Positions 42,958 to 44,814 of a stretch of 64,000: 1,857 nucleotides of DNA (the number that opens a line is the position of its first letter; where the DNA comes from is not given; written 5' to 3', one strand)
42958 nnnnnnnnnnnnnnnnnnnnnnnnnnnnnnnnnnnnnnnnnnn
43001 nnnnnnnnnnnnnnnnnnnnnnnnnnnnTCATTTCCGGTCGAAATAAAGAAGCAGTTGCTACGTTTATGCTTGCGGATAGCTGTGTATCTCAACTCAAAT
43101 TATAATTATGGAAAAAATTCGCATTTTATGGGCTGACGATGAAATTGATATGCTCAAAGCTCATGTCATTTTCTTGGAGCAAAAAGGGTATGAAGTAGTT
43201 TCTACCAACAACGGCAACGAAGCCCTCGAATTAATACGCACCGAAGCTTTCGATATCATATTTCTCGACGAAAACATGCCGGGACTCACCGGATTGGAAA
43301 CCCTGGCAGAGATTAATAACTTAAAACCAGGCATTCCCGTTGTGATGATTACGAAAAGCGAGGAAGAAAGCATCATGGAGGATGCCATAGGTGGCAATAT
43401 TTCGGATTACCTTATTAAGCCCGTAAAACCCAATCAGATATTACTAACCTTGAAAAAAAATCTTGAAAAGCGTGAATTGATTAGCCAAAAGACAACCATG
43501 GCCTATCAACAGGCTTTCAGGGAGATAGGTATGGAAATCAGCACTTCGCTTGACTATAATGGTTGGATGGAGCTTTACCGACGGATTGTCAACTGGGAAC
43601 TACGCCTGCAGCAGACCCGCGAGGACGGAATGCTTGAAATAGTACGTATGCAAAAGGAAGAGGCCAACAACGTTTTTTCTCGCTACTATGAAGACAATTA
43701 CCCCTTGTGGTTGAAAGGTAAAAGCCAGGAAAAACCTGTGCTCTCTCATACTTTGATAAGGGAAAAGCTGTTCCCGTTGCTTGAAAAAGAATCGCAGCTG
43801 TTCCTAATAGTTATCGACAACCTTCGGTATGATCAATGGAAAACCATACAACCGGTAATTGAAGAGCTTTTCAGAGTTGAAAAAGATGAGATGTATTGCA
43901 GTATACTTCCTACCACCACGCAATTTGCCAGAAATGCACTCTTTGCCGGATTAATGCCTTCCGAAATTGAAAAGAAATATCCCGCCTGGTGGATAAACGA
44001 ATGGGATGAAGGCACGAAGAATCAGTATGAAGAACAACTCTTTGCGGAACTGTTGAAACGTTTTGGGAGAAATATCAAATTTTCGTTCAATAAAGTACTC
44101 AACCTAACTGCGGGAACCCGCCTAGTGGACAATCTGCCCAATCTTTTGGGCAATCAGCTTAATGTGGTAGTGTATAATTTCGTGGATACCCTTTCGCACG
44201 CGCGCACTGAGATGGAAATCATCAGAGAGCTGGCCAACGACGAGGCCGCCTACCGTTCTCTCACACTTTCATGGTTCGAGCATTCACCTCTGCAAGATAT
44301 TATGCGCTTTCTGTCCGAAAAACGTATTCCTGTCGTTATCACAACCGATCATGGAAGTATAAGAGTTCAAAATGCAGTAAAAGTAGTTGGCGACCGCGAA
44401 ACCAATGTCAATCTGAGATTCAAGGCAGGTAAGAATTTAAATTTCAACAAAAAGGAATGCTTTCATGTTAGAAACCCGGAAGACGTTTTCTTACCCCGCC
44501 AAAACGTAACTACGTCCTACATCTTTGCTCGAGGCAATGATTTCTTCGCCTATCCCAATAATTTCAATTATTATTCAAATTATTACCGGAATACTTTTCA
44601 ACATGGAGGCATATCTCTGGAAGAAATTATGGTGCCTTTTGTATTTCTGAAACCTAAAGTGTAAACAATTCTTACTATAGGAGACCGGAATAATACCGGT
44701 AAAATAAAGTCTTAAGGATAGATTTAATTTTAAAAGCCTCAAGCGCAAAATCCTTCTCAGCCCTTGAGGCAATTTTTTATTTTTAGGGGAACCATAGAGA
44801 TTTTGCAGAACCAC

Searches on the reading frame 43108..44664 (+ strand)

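Call 23: search_protein_families(library=pfam, proteins=[window:43108-44664:+], max_evalue=0.01)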
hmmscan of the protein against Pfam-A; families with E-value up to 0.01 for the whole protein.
window:43108-44664:+ (518 aa): 2 families
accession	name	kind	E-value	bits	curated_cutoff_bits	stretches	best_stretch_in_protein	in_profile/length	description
PF00072.30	Response_reg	-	3.4e-26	92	30.2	1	6-114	1-109/111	Response regulator receiver domain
PF08665.17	PglZ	-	1.1e-25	91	25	1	230-423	2-178/179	PglZ domain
